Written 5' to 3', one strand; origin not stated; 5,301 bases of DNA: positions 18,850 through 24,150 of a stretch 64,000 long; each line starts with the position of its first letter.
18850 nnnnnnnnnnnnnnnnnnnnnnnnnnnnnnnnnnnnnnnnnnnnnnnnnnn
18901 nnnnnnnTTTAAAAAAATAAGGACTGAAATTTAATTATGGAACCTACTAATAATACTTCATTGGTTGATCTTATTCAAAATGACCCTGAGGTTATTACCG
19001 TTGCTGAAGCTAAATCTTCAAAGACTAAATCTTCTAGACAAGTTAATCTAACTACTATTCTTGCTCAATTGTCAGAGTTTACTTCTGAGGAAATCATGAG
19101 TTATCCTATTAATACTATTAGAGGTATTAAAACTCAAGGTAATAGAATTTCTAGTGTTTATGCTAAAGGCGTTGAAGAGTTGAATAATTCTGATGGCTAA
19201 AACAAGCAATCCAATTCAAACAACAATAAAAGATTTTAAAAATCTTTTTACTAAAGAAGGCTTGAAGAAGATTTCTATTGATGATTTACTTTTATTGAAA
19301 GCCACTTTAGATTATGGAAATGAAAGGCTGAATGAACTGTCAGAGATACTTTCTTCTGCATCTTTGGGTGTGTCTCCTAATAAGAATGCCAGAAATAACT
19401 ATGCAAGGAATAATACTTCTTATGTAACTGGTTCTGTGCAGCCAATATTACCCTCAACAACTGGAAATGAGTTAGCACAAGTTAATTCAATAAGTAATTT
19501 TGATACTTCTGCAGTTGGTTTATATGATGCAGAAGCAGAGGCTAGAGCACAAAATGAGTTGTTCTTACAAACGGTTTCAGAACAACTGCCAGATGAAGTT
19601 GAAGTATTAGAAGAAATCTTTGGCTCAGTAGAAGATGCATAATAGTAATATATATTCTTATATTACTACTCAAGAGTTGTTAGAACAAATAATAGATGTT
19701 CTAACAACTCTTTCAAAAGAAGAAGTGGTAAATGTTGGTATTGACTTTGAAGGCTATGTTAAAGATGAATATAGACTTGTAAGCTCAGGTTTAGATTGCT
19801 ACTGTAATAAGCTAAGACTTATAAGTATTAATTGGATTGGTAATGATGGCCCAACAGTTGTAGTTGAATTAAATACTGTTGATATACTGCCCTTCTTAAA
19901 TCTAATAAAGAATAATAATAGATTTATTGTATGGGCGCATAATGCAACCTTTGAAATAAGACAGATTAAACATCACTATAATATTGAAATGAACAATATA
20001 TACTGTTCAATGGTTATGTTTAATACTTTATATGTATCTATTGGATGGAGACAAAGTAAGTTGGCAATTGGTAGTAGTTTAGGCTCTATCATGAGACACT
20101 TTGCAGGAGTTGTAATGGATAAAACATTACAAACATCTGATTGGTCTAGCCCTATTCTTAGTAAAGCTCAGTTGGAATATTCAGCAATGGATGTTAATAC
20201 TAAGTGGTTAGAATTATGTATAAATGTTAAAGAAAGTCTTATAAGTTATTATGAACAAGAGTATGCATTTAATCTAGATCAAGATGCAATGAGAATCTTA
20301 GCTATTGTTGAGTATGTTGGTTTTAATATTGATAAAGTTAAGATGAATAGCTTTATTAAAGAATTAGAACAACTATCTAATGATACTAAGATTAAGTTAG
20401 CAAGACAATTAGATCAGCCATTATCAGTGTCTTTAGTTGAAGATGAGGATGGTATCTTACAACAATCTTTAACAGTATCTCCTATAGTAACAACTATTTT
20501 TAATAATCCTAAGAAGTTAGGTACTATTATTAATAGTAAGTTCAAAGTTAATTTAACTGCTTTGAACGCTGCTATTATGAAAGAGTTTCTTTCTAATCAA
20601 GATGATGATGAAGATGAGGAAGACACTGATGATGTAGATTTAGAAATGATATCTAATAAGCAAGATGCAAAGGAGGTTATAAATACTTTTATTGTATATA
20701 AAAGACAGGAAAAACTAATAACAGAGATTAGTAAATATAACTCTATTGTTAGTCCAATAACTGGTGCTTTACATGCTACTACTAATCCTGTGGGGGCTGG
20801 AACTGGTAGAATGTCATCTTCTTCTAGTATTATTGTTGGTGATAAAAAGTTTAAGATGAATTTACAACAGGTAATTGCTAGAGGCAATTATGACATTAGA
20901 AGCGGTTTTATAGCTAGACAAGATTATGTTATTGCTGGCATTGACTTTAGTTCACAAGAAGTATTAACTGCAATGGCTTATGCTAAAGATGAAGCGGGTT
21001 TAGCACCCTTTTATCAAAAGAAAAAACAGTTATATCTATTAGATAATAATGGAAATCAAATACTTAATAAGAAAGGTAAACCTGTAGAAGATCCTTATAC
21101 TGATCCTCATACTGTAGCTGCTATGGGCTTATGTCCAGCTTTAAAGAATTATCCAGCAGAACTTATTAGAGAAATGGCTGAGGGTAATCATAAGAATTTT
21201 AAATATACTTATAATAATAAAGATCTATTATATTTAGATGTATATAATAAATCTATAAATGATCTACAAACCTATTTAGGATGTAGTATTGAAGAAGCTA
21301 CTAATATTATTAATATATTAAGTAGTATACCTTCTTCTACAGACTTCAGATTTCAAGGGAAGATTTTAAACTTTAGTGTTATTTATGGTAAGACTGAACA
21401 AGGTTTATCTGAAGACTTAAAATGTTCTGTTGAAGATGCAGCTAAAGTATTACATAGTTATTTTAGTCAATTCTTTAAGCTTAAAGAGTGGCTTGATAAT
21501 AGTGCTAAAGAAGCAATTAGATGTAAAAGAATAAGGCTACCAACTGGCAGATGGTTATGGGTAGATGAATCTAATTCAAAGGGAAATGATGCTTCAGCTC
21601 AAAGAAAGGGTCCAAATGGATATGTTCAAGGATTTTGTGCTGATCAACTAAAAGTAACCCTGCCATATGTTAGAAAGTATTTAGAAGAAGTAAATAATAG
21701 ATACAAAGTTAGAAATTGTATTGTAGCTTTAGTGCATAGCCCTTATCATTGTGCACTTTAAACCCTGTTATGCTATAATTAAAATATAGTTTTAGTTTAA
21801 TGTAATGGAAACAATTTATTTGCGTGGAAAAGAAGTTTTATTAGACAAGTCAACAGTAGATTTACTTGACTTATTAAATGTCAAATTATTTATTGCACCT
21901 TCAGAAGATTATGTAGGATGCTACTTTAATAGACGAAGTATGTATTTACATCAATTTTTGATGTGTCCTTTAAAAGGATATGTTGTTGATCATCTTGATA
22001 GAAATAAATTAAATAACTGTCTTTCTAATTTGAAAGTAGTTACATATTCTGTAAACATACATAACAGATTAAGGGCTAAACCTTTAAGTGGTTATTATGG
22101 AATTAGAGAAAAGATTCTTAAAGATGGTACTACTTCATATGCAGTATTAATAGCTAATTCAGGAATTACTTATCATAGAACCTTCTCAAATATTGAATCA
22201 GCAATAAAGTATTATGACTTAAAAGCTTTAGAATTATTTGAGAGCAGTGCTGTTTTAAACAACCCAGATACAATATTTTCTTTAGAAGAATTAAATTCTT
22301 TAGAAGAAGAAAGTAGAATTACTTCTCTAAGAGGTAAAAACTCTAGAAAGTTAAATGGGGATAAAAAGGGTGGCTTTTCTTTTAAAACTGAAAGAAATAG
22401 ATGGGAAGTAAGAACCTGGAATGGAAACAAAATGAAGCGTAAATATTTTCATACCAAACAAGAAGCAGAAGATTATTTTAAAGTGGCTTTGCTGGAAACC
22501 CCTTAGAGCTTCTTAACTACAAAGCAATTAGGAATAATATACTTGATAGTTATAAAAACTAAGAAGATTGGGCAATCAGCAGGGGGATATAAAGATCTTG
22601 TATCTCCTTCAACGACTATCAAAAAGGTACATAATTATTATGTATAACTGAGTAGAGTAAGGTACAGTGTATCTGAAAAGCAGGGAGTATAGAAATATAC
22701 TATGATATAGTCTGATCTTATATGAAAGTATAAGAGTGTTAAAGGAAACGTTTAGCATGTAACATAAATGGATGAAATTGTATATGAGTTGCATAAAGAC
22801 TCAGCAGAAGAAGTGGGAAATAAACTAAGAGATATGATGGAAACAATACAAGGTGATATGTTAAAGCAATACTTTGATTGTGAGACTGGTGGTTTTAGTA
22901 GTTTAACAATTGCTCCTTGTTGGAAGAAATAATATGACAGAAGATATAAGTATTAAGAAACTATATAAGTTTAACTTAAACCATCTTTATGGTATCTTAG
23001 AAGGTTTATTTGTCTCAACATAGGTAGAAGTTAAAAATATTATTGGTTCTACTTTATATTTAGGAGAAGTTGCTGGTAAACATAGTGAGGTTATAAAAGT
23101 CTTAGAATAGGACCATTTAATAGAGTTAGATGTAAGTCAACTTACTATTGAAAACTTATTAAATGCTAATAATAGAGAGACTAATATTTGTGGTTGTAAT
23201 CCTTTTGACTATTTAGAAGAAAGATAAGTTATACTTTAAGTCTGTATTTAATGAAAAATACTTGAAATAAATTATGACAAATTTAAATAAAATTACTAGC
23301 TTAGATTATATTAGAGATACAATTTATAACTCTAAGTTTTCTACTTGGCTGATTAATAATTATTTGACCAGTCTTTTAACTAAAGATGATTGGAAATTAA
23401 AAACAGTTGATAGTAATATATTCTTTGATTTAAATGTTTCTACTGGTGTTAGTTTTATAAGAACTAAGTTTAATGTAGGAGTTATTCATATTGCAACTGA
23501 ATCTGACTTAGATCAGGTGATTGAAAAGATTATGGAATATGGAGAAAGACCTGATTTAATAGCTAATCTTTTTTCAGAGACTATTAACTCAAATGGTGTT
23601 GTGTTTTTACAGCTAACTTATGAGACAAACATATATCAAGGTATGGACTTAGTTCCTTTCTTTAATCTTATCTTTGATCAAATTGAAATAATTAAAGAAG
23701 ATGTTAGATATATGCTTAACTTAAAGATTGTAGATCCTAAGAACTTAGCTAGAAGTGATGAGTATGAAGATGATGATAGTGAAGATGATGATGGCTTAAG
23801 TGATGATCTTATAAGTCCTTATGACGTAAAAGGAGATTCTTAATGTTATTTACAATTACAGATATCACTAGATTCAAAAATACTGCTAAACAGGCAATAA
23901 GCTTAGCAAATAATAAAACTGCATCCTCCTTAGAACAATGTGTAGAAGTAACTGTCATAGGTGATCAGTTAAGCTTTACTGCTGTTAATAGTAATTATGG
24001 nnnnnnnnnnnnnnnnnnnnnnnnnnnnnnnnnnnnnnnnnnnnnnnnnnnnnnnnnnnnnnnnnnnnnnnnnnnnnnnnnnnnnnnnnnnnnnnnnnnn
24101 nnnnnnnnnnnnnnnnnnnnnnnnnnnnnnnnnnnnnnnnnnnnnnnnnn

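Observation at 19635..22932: DNA polymerase (family A) gene split exactly within motif C by a ~1.03-kb putative group I intron encoding an HNH-AP2 homing endonuclease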

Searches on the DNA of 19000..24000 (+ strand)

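Call 10: search_dna_similar(query=window:19000-24000:+, collection=phages, mode=distant, max_rows=20)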
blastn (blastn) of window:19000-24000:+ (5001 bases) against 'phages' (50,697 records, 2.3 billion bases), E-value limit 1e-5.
Records with a match: 31; places in all: 40; records where one place covers at least 80% of the query: 0.
Best place of each record, by identity: 90-95% 8; 80-90% 5; 60-80% 18.
By first word of the organism name: Staphylococcus 14; Bacillus 8; Aeromonas 5; Salmonella 3; Caudoviricetes 1.
By host as written in the record: Staphylococcus aureus 4; Bacillus subtilis 3; Aeromonas hydrophila ATCC 7966 3; Staphylococcus sp. 3; Salmonella enterica subsp. enterica 2; Bacillus subtilis subsp. subtilis 168 2; Aeromonas hydrophila 2; Staphylococcus epidermidis 2; and 8 more.
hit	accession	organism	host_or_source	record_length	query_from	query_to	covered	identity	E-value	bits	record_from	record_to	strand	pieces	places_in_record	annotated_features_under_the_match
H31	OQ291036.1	Salmonella phage Kenya-K44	Salmonella enterica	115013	3490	3583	2%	81.1%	5e-13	84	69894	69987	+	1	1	none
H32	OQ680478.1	Salmonella phage phA11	Salmonella enterica subsp. enterica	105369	3490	3583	2%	80.0%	2e-11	80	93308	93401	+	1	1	none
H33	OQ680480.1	Salmonella phage phC11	Salmonella enterica subsp. enterica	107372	3490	3583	2%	80.0%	2e-11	80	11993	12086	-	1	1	none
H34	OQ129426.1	Staphylococcus phage vB_SauM_JDF86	Staphylococcus aureus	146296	3490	3584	2%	78.4%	3e-9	72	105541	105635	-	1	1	none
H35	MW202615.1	Caudoviricetes sp.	Manatee Spring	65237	3490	3583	2%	79.2%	9e-10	73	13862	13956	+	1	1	none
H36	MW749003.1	Bacillus phage vB_BspM_Internexus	Bacillus sp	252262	3490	3583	2%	78.9%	2e-11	79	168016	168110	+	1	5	none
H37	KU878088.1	Bacillus phage AR9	Bacillus subtilis subsp. subtilis 168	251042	3490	3583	2%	77.9%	9e-10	74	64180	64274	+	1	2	hypothetical protein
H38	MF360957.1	Bacillus phage PBS1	Bacillus subtilis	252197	3490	3583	2%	77.9%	9e-10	74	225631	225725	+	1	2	none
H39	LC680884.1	Bacillus phage PBS1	Bacillus subtilis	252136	3490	3583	2%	77.9%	9e-10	74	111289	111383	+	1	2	none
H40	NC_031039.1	Bacillus phage AR9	Bacillus subtilis subsp. subtilis 168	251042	3490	3583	2%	77.9%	9e-10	74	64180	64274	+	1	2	hydrolase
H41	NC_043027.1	Bacillus phage PBS1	Bacillus subtilis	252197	3490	3583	2%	77.9%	9e-10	74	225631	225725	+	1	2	none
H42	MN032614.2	Aeromonas phage PS1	Aeromonas hydrophila ATCC 7966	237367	3490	3583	2%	77.9%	1e-8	71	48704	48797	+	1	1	none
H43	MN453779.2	Aeromonas phage PS2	Aeromonas hydrophila ATCC 7966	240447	3490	3583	2%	77.9%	1e-8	71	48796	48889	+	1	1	hypothetical protein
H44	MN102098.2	Aeromonas phage D3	Aeromonas hydrophila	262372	3490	3583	2%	77.9%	1e-8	71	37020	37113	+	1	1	none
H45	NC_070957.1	Aeromonas phage D3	Aeromonas hydrophila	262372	3490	3583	2%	77.9%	1e-8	71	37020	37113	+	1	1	none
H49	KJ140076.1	Staphylococcus phage DW2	Staphylococcus aureus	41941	3490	3583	2%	77.1%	5e-7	65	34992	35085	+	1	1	similar to tail tip hydrolase; coding region may be disrupted by ...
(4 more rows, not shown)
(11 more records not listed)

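Call 12: get_annotated_region(hit=H49, flank=2500)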
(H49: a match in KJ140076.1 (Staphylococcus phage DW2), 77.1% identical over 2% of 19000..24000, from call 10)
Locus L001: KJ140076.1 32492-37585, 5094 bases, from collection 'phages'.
description: Staphylococcus phage DW2, complete genome.
organism: Staphylococcus phage DW2 (NCBI taxid 1464127)
taxonomy: Viruses; Duplodnaviria; Heunggongvirae; Uroviricota; Caudoviricetes; Azeredovirinae; Phietavirus
host: Staphylococcus aureus; source: farm yard effluent; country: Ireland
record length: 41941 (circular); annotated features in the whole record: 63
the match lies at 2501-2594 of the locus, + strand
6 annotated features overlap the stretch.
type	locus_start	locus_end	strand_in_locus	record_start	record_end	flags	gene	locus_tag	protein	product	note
CDS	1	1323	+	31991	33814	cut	-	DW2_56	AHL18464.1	tail protein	ORF56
CDS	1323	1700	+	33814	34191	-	-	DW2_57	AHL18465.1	hypothetical protein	ORf57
CDS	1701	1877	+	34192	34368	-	-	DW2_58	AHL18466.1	hypothetical protein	ORF58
CDS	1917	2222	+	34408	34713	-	-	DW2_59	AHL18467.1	hypothetical protein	ORF59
misc_feature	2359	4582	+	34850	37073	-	-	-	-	-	similar to tail tip hydrolase; coding region may be disrupted by insertion or may contain intron; represents DW2_60 and ...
CDS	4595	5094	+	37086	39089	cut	-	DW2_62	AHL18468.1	tail fiber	ORF62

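Call 13: get_annotated_region(hit=H37, flank=2500)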
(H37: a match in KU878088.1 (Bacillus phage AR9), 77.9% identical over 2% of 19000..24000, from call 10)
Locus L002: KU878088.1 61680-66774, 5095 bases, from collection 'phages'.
description: Bacillus phage AR9, complete genome.
organism: Bacillus phage AR9 (NCBI taxid 1815509)
taxonomy: Viruses; Duplodnaviria; Heunggongvirae; Uroviricota; Caudoviricetes; Takahashivirus; Takahashivirus PBS1
host: Bacillus subtilis subsp. subtilis 168; source: -; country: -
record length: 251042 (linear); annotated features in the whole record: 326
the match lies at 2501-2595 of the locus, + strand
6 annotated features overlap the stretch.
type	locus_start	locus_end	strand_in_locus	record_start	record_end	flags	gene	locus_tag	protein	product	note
CDS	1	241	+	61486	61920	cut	-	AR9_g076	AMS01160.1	hypothetical protein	-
CDS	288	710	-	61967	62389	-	-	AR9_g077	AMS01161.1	virion protein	-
CDS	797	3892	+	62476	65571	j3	-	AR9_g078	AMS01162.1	hypothetical protein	proteolysed protein, contained only RNAP domain is found in virions, virion RNAP subunit; HD family phosphohydrolase ...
CDS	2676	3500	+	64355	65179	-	-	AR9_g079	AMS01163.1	homing endonuclease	group I intron VSR cd02883- nudix_hydrolase, cd01038 - endonuclease_DUF559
CDS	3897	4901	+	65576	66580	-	-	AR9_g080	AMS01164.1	hypothetical protein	-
CDS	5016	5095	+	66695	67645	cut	-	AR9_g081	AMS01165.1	putative membrane protein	-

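Call 14: get_annotated_region(hit=H31, flank=2500)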
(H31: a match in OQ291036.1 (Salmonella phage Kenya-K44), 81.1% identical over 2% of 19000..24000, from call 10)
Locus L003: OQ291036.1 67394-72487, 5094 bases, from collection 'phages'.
description: Salmonella phage Kenya-K44, complete genome.
organism: Salmonella phage Kenya-K44 (NCBI taxid 3027631)
taxonomy: Viruses; Duplodnaviria; Heunggongvirae; Uroviricota; Caudoviricetes; Demerecviridae; Markadamsvirinae; Tequintavirus
host: Salmonella enterica; source: -; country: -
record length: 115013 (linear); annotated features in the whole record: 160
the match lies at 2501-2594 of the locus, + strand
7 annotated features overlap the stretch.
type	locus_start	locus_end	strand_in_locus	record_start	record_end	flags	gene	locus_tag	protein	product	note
CDS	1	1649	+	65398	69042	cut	-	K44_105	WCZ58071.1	DNA polymerase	-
CDS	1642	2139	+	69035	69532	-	-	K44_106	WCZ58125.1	hypothetical protein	-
CDS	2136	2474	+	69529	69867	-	-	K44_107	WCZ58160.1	DNA helicase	-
CDS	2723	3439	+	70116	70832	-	-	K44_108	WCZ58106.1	hypothetical protein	-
CDS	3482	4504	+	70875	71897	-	-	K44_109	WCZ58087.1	DNA helicase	-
CDS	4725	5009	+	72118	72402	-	-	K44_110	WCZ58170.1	hypothetical protein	-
CDS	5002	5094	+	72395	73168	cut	-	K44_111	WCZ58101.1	hypothetical protein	-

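Call 15: get_annotated_region(hit=H34, flank=2500)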
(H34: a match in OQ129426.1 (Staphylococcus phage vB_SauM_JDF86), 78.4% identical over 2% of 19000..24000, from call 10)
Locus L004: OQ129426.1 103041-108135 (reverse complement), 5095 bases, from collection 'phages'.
description: Staphylococcus phage vB_SauM_JDF86, complete genome.
organism: Staphylococcus phage vB_SauM_JDF86 (NCBI taxid 3038179)
taxonomy: Viruses; Duplodnaviria; Heunggongvirae; Uroviricota; Caudoviricetes; Herelleviridae; Twortvirinae; Baoshanvirus
host: Staphylococcus aureus; source: sewage; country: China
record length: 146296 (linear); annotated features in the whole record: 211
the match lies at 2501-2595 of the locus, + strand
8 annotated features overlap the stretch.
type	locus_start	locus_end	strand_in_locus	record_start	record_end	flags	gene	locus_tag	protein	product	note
CDS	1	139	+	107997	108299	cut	-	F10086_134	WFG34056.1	hypothetical protein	gp136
CDS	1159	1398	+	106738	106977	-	-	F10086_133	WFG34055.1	hypothetical protein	-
CDS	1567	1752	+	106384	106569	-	-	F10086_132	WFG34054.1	hypothetical protein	ORF233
CDS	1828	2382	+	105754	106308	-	-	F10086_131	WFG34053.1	holin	-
CDS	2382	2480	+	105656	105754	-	-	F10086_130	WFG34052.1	hypothetical protein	-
CDS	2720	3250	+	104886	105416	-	-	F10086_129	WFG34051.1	AP2 domain protein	-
CDS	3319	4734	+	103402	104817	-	-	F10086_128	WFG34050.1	lysin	-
CDS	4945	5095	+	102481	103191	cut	-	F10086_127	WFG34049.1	putative transglycosylase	putative transglycosylase IsaA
